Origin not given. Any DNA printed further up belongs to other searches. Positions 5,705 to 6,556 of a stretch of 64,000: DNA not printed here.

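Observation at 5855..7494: AT-rich two-gene island between gpsA and murD: Panacea(DUF4065)-like protein plus 3-TM protein, a candidate undescribed toxin-antitoxin / abortive-infection module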

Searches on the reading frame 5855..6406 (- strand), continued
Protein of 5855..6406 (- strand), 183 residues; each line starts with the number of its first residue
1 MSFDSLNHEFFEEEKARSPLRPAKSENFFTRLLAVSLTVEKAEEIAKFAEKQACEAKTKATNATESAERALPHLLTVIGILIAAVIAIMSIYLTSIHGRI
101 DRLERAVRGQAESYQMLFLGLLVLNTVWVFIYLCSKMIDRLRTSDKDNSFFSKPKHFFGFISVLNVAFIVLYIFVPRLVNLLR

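Call 65: list_cluster_members(proteins=[P0009, P0011, P0012, P0013, P0014, P0016, P0017, P0019, P0033, P0034])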
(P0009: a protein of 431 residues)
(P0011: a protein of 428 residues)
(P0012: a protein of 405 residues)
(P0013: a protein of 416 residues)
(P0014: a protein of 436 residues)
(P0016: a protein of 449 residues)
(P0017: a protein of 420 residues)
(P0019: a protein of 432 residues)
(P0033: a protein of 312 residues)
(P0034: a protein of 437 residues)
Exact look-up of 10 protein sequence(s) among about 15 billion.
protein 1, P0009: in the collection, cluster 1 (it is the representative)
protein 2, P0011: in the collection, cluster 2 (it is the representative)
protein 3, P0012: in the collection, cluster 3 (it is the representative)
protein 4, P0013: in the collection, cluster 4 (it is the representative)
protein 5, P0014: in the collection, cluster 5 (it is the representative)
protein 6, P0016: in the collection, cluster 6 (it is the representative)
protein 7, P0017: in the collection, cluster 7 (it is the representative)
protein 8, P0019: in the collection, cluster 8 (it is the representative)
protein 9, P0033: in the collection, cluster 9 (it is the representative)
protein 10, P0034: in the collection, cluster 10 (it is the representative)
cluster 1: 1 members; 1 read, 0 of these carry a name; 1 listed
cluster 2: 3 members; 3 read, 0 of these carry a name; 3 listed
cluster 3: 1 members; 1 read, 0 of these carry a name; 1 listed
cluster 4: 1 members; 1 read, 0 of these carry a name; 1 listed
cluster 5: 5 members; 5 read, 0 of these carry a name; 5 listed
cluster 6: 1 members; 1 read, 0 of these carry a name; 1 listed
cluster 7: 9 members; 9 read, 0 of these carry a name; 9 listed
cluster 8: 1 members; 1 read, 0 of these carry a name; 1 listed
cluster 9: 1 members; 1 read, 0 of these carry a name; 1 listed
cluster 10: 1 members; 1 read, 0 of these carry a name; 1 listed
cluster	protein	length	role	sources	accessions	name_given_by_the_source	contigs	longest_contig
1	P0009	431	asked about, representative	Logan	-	-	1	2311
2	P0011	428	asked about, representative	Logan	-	-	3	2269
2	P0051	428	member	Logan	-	-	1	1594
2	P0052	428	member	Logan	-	-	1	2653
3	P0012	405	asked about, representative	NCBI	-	-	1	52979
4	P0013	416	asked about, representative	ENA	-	-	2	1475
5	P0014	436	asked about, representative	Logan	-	-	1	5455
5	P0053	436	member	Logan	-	-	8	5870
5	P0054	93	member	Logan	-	-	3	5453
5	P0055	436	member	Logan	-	-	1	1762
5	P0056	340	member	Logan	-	-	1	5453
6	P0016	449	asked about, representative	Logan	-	-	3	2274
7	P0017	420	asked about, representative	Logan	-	-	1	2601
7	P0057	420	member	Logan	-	-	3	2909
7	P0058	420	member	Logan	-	-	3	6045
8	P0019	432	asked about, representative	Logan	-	-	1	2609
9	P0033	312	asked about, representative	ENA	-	-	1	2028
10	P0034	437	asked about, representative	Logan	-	-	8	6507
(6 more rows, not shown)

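Call 66: find_encoding_contigs(protein=P0012, flank=8000, max_places=2)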
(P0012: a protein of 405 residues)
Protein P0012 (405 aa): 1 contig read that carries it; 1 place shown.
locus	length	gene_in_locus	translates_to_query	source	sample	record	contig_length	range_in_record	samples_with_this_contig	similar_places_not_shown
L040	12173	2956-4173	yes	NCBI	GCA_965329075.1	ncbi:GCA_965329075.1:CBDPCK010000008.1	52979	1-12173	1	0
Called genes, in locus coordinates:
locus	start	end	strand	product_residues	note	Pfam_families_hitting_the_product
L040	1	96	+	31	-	?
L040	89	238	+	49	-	-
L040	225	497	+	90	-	-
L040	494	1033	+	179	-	-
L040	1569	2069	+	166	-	PF10263:SprT-like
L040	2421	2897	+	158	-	PF13274:SocA_Panacea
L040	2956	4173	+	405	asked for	-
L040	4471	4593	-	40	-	-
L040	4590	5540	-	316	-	-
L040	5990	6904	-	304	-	-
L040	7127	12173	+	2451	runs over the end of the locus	PF13620:CarboxypepD_reg (faint), PF17210:SdrD_B (faint), PF17802:SpaA, PF11974:bMG3 (faint), PF17802:SpaA (weak), PF23194:NOMO_5th (faint), PF17802:SpaA, PF16555:GramPos_pilinD1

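Call 67: find_encoding_contigs(protein=P0034, flank=6000, max_places=3)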
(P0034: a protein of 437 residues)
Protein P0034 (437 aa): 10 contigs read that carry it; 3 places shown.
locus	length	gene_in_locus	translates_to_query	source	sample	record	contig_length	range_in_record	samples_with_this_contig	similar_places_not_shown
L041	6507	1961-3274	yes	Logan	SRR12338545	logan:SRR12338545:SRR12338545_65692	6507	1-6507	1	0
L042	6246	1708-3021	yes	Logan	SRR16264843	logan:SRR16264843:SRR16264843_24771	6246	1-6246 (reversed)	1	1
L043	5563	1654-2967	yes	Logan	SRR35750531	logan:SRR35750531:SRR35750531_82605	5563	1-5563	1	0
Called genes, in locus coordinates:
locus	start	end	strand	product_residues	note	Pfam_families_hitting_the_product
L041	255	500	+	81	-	-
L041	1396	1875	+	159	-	PF13274:SocA_Panacea (weak)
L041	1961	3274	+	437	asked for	PF20990:DUF2207_C (faint)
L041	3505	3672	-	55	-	-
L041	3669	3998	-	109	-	PF08532:Glyco_hydro_42M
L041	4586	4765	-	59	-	-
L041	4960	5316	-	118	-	-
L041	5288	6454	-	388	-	-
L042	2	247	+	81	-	?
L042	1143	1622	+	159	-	PF13274:SocA_Panacea (weak)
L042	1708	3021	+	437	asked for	PF20990:DUF2207_C (faint)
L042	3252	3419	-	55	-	-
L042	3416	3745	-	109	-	PF08532:Glyco_hydro_42M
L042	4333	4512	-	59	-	-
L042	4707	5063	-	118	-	-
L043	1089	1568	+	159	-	PF13274:SocA_Panacea (weak)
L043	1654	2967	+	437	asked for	PF20990:DUF2207_C (faint)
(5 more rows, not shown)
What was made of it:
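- L040 and L041-43 (calls 66, 67)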

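Call 78: search_solved_structures(query=A3, max_evalue=1)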
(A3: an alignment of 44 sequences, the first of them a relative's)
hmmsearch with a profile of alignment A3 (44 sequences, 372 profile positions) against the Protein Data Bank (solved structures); distinct sequences matched with E-value up to 1: 138 (the best 60 are shown).
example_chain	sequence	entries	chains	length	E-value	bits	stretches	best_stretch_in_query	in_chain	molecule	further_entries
23wn_A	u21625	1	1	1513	1.1e-07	34.7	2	9-165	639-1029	DP622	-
23wm_A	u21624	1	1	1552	1.6e-06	30.8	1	130-166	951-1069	PP507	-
23wo_A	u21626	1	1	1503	7.6e-05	25.3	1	9-163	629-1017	DP221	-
4tql_A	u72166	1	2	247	0.00013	24.6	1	7-180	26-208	Three helix bundle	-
8w6e_A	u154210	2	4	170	0.00042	22.8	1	32-199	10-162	HBC599 in complex with wFAP1.1 | wFAP1.1 structure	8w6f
9y5h_B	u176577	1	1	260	0.0014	21.1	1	32-187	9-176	sc-t-SNARE-diff-#3.3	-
8gji_A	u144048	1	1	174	0.0019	20.7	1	33-187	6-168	GCG binder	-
2efr_A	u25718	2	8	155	0.0047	19.4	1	57-191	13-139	General control protein GCN4 and Tropomyosin 1 alpha chain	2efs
4zry_B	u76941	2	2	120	0.0059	19.1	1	130-191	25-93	Keratin, type II cytoskeletal 1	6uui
9uvy_A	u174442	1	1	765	0.0074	18.8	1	71-179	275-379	Vasopressin V2 receptor,ARK1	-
4uos_A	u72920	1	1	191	0.0078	18.7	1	1-188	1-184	DESIGNED HELICAL BUNDLE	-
2ch7_A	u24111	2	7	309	0.0082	18.6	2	73-191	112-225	METHYL-ACCEPTING CHEMOTAXIS PROTEIN | Methyl-accepting chemotaxis protein 2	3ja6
3ja6_H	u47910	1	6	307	0.0088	18.5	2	71-191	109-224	Methyl-accepting chemotaxis protein 2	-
6b3o_A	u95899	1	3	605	0.01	18.3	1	18-184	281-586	Spike glycoprotein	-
2ch7_B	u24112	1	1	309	0.01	18.3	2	130-191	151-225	METHYL-ACCEPTING CHEMOTAXIS PROTEIN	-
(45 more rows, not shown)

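Call 79: predict_structure(alignment_id=A3)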
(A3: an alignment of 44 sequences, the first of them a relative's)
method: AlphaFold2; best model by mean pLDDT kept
length: 183 residues; sequences in the alignment: 44
mean_pLDDT: 82.1   pTM: 0.53
mean pLDDT of the five models: 82.1, 80.5, 79.9, 79.5, 78.4
residues with pLDDT >= 90: 56; 70-90: 89; 50-70: 36; < 50: 2
segments of 3 or more residues with pLDDT < 50: none
pLDDT, mean of each block of 10 residues (from residue 1): 68 61 64 87 95 96 91 91 91 88 72 83 87 85 63 76 90 89 87
secondary structure, 60 per line:
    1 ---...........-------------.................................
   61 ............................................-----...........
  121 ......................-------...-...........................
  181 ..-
elements in order: H4-14 H28-104 H110-142 H154-182
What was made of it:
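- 5855..6406 (-): Gene 2, panT-like membrane toxin gene (183 aa). AF2 with 44 sequences: pLDDT 82, helices 28-104, 110-142 and 154-182 (call 79).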

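Call 83: find_related_loci(query=A7, collection=metagenome_contigs, flank=6000)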
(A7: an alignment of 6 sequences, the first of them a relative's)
Query A7 (183 aa) in metagenome_contigs; peptide patterns used: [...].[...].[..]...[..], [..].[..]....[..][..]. (x = any residue, [..] = any of these).
140 stretches matched a pattern, but none encodes a relative of the query by tblastn (E <= 1e-3).

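Call 84: fold_search(model_id=the predicted structure, library=pdb)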
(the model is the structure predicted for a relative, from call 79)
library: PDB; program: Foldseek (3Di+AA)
matches with E <= 10: 7; with E <= 0.001: 0
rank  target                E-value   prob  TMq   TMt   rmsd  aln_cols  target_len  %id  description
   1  3g6b_B                2.5e+00  0.12  0.30  0.27  27.3       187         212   16  Crystal structure of a Soluble Chemoreceptor from Thermotoga maritima Asn217Ile mutant (released 2009-07-28)
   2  3g67_B                3.9e+00  0.09  0.30  0.27  23.9       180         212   15  Crystal Structure of a Soluble Chemoreceptor from Thermotoga maritima (released 2009-07-28)
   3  8to0_m                5.8e+00  0.08  0.29  0.27  11.4       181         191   11  48-nm repeating structure of doublets from mouse sperm flagella (released 2023-11-01)
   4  7aej_B                8.0e+00  0.08  0.31  0.37  25.4       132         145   15  Crystal structure of asymmetric HIV-1 gp41 containing all membrane anchors (released 2021-05-26)
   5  8glv_Eb               9.1e+00  0.06  0.29  0.06  20.2       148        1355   17  96-nm repeat unit of doublet microtubules from Chlamydomonas reinhardtii flagella (released 2023-05-31)
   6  7aej_A                9.7e+00  0.07  0.30  0.40  19.5       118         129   16  Crystal structure of asymmetric HIV-1 gp41 containing all membrane anchors (released 2021-05-26)
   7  6bz3_A                9.7e+00  0.04  0.20  0.26  32.7       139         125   13  Complex structure of FAK FAT domain and DCC P3 motif (released 2018-04-04)

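Call 85: fold_search(model_id=the predicted structure, library=viral)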
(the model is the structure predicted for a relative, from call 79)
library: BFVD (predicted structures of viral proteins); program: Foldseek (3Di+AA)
matches with E <= 10: 58; with E <= 0.001: 0
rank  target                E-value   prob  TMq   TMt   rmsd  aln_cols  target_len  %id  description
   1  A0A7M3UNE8            5.0e-01  0.80  0.40  0.40   6.7       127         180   12  Uncharacterized protein [Pyramimonas orientalis virus 01B]
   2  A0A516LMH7            1.1e+00  0.14  0.26  0.21  21.4       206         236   14  (no name in the UniProt tables at hand)
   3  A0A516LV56            1.4e+00  0.21  0.36  0.27  21.8       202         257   11  (no name in the UniProt tables at hand)
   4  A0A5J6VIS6            1.5e+00  0.23  0.34  0.11  13.3       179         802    7  Uncharacterized protein [Megaviridae environmental sample]
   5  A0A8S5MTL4            2.1e+00  0.12  0.32  0.24  27.1       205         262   14  Uncharacterized protein [Siphoviridae sp. ctigT3]
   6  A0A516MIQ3            2.3e+00  0.30  0.41  0.43   8.1       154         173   15  (no name in the UniProt tables at hand)
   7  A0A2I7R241            3.0e+00  0.08  0.22  0.26  18.8       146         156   16  (no name in the UniProt tables at hand)
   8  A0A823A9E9            3.7e+00  0.12  0.35  0.31  14.4       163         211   13  (no name in the UniProt tables at hand)
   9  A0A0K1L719            3.7e+00  0.10  0.35  0.15  25.8       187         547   16  ORF_005L [Scale drop disease virus]
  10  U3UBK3                3.9e+00  0.05  0.24  0.08  16.7       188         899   14  Precursor of major core protein 4a, complexes with p4B [Squirrelpox virus]
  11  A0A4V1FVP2            4.2e+00  0.06  0.26  0.14  18.1       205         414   11  (no name in the UniProt tables at hand)
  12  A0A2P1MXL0            4.4e+00  0.07  0.13  0.19   6.2        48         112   17  Uncharacterized protein [Staphylococcus phage phiSA_BS1]
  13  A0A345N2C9            4.4e+00  0.06  0.26  0.28  27.6       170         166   16  (no name in the UniProt tables at hand)
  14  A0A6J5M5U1            4.7e+00  0.09  0.28  0.36  11.5       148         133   10  Uncharacterized protein [uncultured Caudovirales phage]
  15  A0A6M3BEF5            5.1e+00  0.28  0.33  0.61   3.0        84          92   14  (no name in the UniProt tables at hand)
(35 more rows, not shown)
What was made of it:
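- Tried and rejected: PDB and BFVD gave nothing below E 0.5 (calls 84, 85).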

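Call 86: search_dna_similar(query=P0040, collection=phages, mode=protein, max_evalue=0.001, max_rows=10)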
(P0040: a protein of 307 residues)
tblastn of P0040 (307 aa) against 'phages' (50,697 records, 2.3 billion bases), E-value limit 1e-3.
Records with a match: 4; places in all: 4; records where one place covers at least 80% of the query: 0.
Best place of each record, by identity: <60% 4.
By first word of the organism name: Streptococcus 3; Bacteriophage 1.
By host as written in the record: Helicobacter rodentium ATCC 700285 genome 1; Streptococcus equinus pR-5 1; Streptococcus gallolyticus gallolyticus_TX20005 1; Streptococcus agalactiae ILRI005 1.
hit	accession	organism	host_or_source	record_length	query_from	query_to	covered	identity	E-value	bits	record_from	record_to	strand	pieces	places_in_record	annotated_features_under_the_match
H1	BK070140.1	Bacteriophage sp.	Helicobacter rodentium ATCC 700285 ...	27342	17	228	69%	26.7%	6e-6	54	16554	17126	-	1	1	hypothetical protein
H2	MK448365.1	Streptococcus satellite phage Javan212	Streptococcus equinus pR-5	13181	111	231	39%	26.9%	3e-6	54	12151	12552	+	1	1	hypothetical protein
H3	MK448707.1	Streptococcus phage Javan227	Streptococcus gallolyticus ...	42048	111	218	35%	28.1%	4e-4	48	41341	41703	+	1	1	hypothetical protein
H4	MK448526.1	Streptococcus satellite phage Javan54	Streptococcus agalactiae ILRI005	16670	152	231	26%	27.6%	5e-4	47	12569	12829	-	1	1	hypothetical protein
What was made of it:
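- Tried and rejected: Only P0040 reached phage records (call 86).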

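Call 87: search_dna_similar(query=P0012, collection=phages, mode=protein, max_evalue=0.001, max_rows=10)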
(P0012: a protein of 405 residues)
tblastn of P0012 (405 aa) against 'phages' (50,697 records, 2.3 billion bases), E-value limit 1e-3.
No match.

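Call 88: search_dna_similar(query=P0012, collection=plasmids, mode=protein, max_evalue=0.001, max_rows=10)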
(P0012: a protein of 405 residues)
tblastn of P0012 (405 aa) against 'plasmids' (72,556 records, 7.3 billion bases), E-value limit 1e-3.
No match.

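Call 89: get_annotated_region(hit=H1, flank=3000)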
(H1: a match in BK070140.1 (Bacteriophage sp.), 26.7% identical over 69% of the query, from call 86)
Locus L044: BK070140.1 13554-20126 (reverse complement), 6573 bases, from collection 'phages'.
description: TPA_asm: Bacteriophage sp. isolate Hrodentium700285 prophage genomic sequence.
organism: Bacteriophage sp. (NCBI taxid 38018)
taxonomy: Viruses
host: Helicobacter rodentium ATCC 700285 genome; source: -; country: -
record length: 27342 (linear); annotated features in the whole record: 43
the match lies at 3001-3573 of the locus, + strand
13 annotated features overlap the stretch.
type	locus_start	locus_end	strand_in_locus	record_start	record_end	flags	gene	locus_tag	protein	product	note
CDS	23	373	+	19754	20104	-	-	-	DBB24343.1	hypothetical protein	-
CDS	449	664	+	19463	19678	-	-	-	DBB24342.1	hypothetical protein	-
CDS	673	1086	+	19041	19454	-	-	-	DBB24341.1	hypothetical protein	-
CDS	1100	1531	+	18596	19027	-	-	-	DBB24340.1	hypothetical protein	-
CDS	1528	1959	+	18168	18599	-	-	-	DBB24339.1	hypothetical protein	-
CDS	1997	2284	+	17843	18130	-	-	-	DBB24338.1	hypothetical protein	-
CDS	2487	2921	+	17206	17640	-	-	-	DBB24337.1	hypothetical protein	-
CDS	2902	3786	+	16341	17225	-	-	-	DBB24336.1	hypothetical protein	-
CDS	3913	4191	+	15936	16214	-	-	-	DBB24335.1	hypothetical protein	-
CDS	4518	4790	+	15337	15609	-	-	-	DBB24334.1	hypothetical protein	-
CDS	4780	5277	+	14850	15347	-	-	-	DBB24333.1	hypothetical protein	-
CDS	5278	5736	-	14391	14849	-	-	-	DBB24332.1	Phage virion morphogenesis protein Mup31, G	-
CDS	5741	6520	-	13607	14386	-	-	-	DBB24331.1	hypothetical protein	-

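Call 90: get_annotated_region(hit=H2, flank=2500)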
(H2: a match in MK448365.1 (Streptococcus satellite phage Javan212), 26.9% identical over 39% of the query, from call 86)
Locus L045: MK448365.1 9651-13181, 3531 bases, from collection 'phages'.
description: Streptococcus satellite phage Javan212, complete genome.
organism: Streptococcus satellite phage Javan212 (NCBI taxid 2558572)
taxonomy: Viruses
host: Streptococcus equinus pR-5; source: -; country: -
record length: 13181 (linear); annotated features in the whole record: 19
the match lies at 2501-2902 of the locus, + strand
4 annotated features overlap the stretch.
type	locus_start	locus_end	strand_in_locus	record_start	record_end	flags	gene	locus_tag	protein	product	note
CDS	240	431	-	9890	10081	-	-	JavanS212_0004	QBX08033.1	hypothetical protein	-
CDS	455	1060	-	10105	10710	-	-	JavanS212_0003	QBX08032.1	hypothetical protein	-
CDS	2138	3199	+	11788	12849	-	-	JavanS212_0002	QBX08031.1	hypothetical protein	-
CDS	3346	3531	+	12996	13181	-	-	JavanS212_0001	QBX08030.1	paratox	-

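Call 98: search_protein_families(library=padloc, proteins=[L004:1919-3322:+, L004:1399-1926:+, L004:290-979:+, L007:808-1278:+, L007:1275-1961:+, L007:2-805:+, L040:1569-2069:+, L040:494-1033:+], max_evalue=0.001)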
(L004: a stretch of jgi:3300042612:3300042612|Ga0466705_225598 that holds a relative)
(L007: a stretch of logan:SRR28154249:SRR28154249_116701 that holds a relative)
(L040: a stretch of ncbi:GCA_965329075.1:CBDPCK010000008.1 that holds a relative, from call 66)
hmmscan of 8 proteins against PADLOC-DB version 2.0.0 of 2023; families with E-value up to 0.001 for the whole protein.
L004:1919-3322:+ (467 aa): 0 families

L004:1399-1926:+ (175 aa): 0 families

L004:290-979:+ (229 aa): 0 families

L007:808-1278:+ (156 aa): 0 families

L007:1275-1961:+ (228 aa): 0 families

L007:2-805:+ (267 aa): 0 families

L040:1569-2069:+ (166 aa): 0 families

L040:494-1033:+ (179 aa): 0 families
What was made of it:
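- On Catalogued anti-phage defence systems (PADLOC-DB 2.0): Neighbours in related loci give no hits (call 98).
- Tried and rejected: PADLOC gave no hits in neighbours (call 98).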

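Call 99: search_protein_families(library=pfam, proteins=[L044:2487-2921:+, L045:1690-2148:+, L007:808-1278:+, L007:1275-1961:+, L007:2-805:+], max_evalue=0.01)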
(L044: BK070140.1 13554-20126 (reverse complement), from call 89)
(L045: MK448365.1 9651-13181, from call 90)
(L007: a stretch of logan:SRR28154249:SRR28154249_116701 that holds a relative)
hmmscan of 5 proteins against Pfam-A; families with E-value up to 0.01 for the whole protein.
L044:2487-2921:+ (144 aa): 1 family
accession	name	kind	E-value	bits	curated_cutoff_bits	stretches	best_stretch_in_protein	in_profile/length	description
PF13274.11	SocA_Panacea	-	4.1e-16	60.3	25.7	1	26-119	1-112/113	Antitoxin SocA-like, Panacea domain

L045:1690-2148:+ (152 aa): 1 family
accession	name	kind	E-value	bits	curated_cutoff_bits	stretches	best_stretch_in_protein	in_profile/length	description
PF13274.11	SocA_Panacea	-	2.7e-07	31.9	25.7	1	37-98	1-58/113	Antitoxin SocA-like, Panacea domain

L007:808-1278:+ (156 aa): 0 families

L007:1275-1961:+ (228 aa): 0 families

L007:2-805:+ (267 aa): 0 families
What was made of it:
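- L044 (calls 89, 99)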
